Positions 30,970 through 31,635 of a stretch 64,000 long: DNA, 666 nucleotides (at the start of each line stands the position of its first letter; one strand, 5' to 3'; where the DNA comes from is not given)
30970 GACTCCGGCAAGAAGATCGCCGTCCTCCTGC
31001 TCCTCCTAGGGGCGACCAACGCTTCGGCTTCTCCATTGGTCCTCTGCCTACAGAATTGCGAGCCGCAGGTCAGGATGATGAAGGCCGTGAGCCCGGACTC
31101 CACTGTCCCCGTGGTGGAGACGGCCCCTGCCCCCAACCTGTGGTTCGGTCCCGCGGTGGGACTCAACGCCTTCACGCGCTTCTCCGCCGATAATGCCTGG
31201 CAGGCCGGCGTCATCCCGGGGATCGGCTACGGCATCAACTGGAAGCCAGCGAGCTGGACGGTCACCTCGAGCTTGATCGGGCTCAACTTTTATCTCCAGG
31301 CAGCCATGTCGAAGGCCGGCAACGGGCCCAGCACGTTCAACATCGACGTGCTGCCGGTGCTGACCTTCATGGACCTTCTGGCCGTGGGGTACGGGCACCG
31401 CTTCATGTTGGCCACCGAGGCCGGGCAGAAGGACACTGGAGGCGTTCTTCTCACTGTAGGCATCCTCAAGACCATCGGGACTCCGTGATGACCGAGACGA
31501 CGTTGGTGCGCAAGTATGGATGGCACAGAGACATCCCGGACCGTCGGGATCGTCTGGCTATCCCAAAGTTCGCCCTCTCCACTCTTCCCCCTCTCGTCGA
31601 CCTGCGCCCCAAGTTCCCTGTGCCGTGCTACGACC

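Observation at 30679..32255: Polytopic membrane protein translationally coupled to a papain-family (C1A) peptidase: candidate unconventional lysis cassette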

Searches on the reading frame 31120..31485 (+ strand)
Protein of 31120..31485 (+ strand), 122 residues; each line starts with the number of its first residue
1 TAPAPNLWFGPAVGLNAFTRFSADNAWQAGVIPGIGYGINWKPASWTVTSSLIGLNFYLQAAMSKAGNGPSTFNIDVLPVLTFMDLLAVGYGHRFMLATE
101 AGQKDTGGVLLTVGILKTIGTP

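Call 41: find_related_loci(query=A4, collection=viral_contigs, flank=8000)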
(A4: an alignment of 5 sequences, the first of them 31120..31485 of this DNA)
Query A4 (122 aa) in viral_contigs; peptide patterns used: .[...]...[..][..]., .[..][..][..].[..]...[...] (x = any residue, [..] = any of these).
27 stretches matched a pattern; 2 encode a relative of the query (tblastn E <= 1e-3); 2 distinct loci.
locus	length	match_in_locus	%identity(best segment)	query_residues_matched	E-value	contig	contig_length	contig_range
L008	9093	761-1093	30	7-119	3e-19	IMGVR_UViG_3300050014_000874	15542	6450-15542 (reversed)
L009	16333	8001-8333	29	7-119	2e-17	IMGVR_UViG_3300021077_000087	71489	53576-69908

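Call 46: find_related_loci(query=A4, collection=metagenome_contigs, flank=8000)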
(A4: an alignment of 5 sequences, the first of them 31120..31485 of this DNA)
Query A4 (122 aa) in metagenome_contigs; peptide patterns used: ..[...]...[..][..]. (x = any residue, [..] = any of these).
17 stretches matched a pattern; 8 encode a relative of the query (tblastn E <= 1e-3); 8 distinct loci.
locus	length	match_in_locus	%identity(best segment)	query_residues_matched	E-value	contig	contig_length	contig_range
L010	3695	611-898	42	7-97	1e-21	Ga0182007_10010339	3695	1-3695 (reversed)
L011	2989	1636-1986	38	6-117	1e-20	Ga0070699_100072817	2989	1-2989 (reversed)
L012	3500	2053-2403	38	6-117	1e-20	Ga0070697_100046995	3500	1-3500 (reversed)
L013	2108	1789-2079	34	6-100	7e-20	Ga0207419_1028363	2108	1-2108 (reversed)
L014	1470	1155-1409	35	7-92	5e-17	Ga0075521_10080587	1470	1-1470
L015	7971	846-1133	31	15-110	3e-13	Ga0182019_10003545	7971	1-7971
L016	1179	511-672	35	7-60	3e-12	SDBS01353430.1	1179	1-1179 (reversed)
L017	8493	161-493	32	7-119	3e-12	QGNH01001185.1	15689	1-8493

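Call 47: find_related_loci(query=A4, collection=genome_contigs, flank=8000)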
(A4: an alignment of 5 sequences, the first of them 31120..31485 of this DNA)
Query A4 (122 aa) in genome_contigs; peptide patterns used: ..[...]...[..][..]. (x = any residue, [..] = any of these).
8 stretches matched a pattern; 2 encode a relative of the query (tblastn E <= 1e-3); 2 distinct loci.
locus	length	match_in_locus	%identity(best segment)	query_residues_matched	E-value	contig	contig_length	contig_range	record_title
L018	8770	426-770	39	8-117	1e-20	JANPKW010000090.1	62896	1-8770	MAG: Gemmatimonadaceae bacterium isolate VAR_61_metabat_161 VAR_61_k141_4107367, whole genome shotgun sequence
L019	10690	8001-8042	64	31-44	3e-4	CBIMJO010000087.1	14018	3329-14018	MAG TPA_asm: uncultured Actinocrispum sp. isolate SRR16817043_binner13_Refined_10 genome assembly, contig: ERZ27392852.5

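Call 57: search_protein_families(library=pfam, proteins=[L009:6741-7082:+, L009:6210-6722:+, L009:8382-8612:+, L009:4946-6163:+, L008:330-611:+], max_evalue=0.01)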
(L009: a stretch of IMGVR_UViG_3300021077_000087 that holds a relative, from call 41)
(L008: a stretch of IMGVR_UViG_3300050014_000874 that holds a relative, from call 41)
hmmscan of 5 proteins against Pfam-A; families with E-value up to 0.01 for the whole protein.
L009:6741-7082:+ (114 aa): 1 family
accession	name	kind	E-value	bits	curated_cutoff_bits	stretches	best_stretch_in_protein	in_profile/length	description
PF13539.11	Peptidase_M15_4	-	2.7e-06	28.3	25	1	51-109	5-69/70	D-alanyl-D-alanine carboxypeptidase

L009:6210-6722:+ (171 aa): 0 families

L009:8382-8612:+ (77 aa): 1 family
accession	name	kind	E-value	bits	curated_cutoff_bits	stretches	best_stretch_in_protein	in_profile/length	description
PF03729.18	DUF308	-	0.0032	18.1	25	1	7-52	23-70/73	Short repeat of unknown function (DUF308)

L009:4946-6163:+ (406 aa): 0 families

L008:330-611:+ (94 aa): 1 family
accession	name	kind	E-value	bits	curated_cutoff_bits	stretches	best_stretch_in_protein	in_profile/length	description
PF20137.4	DUF6527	-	3.6e-16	59.2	23.6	1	31-94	2-63/63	Family of unknown function (DUF6527)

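Call 86: search_protein_families(library=phrogs, proteins=[L009:8382-8612:+], max_evalue=0.01)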
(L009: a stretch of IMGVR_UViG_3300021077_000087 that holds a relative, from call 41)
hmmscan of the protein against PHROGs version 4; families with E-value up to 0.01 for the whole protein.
L009:8382-8612:+ (77 aa): 0 families
